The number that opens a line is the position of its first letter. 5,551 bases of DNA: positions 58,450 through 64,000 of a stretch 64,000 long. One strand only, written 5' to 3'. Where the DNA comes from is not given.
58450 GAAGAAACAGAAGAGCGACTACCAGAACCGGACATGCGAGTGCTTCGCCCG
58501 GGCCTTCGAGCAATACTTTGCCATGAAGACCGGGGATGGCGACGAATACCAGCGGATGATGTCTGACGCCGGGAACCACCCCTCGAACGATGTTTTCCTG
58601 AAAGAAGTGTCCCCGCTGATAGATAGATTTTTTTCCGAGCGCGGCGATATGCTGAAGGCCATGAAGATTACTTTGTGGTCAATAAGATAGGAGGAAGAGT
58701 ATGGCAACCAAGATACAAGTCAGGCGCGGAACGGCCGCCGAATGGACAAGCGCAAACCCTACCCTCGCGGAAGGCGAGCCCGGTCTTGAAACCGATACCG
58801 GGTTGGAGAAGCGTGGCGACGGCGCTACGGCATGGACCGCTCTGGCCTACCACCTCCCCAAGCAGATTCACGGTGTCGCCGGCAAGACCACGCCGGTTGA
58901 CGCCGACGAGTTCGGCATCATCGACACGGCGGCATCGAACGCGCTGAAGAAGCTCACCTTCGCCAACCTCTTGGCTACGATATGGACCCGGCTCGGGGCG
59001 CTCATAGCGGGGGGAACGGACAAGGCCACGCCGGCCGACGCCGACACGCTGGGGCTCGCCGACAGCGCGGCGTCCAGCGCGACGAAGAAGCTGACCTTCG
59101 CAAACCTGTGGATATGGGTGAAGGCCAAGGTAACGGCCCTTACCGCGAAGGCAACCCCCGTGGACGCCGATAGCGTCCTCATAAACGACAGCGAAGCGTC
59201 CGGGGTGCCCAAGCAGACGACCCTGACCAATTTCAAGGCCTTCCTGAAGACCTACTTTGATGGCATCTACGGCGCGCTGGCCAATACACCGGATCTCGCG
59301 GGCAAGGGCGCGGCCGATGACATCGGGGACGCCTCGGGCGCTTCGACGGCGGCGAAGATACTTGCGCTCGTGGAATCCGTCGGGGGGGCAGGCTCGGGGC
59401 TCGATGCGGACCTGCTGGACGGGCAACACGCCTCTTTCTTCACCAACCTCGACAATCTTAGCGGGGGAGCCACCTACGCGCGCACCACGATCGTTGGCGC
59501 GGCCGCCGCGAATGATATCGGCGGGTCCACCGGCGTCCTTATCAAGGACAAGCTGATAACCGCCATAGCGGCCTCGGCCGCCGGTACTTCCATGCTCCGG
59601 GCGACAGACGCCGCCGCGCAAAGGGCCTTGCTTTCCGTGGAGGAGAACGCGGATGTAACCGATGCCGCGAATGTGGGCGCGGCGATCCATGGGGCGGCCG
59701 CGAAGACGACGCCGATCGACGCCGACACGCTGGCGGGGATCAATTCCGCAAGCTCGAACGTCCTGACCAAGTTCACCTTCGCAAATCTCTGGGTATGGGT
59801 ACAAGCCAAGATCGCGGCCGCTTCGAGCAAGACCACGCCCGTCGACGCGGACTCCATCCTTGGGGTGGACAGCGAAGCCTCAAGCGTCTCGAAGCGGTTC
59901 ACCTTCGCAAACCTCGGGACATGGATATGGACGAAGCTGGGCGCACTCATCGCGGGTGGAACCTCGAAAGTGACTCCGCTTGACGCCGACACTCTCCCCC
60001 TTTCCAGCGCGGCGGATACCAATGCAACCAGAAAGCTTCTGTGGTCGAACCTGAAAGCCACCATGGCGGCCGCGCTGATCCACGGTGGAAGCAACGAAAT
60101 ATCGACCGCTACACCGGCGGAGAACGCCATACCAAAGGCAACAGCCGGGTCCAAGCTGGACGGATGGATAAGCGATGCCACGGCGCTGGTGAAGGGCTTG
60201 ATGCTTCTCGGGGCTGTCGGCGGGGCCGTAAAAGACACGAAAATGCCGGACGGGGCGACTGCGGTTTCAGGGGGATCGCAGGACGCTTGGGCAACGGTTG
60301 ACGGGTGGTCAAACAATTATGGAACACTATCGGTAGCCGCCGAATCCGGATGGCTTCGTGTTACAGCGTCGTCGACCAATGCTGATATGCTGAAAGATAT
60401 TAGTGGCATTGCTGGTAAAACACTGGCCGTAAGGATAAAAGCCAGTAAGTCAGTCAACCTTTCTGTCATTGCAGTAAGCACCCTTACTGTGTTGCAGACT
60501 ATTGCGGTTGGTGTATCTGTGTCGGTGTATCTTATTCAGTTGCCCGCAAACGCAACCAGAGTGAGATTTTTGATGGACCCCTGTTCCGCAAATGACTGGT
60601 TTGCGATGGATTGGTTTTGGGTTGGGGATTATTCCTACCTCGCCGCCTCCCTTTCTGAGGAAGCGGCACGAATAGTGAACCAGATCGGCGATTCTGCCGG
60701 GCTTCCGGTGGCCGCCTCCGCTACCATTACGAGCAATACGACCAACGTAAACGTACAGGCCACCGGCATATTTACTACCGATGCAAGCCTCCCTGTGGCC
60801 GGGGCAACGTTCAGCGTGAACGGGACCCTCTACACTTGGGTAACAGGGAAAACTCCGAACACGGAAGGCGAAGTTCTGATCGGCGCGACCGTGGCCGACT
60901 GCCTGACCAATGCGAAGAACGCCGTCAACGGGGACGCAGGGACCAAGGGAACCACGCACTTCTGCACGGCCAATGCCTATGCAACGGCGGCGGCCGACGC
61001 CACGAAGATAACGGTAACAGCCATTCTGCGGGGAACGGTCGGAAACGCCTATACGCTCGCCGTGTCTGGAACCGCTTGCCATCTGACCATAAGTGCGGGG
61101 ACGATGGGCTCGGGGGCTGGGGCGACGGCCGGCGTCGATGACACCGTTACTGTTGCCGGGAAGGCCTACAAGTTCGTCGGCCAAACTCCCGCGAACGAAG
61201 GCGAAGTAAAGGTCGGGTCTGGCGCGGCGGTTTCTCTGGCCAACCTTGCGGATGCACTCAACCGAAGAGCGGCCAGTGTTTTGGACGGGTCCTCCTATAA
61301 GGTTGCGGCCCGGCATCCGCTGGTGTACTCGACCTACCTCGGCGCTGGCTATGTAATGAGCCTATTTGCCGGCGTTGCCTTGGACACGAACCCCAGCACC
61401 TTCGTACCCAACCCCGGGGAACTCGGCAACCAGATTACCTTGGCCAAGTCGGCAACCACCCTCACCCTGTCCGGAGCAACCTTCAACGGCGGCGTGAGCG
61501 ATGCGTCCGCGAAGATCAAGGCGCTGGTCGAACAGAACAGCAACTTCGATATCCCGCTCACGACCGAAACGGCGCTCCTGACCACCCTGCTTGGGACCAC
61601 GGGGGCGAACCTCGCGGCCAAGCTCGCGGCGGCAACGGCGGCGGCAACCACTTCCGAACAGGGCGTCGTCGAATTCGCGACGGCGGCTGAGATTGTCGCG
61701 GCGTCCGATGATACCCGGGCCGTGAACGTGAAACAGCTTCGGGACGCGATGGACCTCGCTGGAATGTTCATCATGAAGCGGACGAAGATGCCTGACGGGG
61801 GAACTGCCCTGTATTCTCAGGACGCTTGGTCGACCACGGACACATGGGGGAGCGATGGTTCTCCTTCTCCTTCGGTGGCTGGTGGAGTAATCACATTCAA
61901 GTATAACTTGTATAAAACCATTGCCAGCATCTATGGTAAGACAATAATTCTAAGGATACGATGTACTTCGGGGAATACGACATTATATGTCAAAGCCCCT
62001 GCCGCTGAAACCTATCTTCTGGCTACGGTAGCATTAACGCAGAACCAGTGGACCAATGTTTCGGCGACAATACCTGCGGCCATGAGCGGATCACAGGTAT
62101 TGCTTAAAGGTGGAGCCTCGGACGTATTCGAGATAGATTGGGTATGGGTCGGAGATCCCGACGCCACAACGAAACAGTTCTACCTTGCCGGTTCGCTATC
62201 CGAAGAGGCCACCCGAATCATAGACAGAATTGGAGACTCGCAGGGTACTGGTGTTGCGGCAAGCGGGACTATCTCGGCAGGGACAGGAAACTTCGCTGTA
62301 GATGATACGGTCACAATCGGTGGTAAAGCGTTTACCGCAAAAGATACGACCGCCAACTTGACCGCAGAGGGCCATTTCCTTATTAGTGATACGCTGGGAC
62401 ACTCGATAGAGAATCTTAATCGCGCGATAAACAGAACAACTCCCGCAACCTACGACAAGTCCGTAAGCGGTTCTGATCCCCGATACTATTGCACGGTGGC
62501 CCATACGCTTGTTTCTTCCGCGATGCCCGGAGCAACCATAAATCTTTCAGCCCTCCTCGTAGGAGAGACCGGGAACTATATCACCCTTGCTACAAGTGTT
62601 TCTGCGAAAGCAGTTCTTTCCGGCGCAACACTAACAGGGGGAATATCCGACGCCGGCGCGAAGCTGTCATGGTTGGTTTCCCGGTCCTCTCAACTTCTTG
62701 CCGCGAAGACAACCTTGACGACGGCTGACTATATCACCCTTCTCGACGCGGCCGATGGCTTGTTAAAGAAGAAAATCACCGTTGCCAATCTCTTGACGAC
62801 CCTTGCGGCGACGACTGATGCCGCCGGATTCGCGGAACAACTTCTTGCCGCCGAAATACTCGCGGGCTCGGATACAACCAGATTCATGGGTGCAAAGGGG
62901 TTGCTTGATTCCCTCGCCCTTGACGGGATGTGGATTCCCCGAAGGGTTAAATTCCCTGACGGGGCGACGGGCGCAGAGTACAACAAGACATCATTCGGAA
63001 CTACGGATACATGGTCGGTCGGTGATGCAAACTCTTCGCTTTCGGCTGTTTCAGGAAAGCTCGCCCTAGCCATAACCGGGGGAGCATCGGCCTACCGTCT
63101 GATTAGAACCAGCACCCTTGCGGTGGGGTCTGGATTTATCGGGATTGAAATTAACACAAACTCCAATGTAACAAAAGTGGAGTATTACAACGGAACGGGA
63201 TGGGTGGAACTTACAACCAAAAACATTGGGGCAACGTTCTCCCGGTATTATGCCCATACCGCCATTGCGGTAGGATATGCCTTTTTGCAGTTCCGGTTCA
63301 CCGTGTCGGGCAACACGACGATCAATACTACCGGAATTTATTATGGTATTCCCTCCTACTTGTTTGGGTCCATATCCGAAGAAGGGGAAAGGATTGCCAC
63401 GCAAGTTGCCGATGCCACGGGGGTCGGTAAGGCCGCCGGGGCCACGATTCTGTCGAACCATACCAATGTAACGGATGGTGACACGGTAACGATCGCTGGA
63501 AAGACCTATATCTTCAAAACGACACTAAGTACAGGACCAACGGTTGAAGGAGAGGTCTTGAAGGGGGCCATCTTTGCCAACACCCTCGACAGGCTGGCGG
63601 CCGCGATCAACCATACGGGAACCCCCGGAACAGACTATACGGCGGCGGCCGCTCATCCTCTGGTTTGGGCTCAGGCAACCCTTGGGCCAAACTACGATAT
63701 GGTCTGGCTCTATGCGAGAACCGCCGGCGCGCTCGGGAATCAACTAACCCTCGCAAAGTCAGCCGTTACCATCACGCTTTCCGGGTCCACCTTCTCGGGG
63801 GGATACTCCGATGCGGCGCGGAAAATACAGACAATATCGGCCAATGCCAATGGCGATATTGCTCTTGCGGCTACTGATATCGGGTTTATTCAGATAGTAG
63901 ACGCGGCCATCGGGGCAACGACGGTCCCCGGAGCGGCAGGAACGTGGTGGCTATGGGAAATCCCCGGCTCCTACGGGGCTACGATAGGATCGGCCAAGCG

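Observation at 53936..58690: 1584-aa multi-effector protein combining at least four enzyme-like domains separated by leader-module copies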

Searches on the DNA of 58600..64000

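Call 67: search_rna_families(source=window, start=58600, end=64000, threshold=gathering)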
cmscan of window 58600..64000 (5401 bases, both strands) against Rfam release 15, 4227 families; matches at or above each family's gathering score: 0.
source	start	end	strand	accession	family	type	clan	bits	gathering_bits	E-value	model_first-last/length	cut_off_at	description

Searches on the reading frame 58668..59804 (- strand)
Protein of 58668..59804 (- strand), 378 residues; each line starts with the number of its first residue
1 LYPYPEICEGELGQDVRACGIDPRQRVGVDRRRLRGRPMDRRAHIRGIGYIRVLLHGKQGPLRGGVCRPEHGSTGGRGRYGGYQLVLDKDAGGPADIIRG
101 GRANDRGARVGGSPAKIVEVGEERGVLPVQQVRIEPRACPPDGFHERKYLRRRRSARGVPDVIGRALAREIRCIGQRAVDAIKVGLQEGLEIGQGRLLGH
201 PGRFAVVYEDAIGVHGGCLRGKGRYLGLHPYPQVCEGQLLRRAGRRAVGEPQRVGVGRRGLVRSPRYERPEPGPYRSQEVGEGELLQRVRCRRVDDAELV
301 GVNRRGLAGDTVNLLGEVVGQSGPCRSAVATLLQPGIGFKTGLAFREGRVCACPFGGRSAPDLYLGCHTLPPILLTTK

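Call 17: search_protein_families(library=phrogs, proteins=[window:58668-59804:-], max_evalue=0.001)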
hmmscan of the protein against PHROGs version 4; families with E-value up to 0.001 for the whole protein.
window:58668-59804:- (378 aa): 0 families

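Call 18: search_protein_families(library=pfam, proteins=[window:58668-59804:-], max_evalue=0.01)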
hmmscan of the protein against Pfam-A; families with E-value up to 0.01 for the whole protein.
window:58668-59804:- (378 aa): 0 families
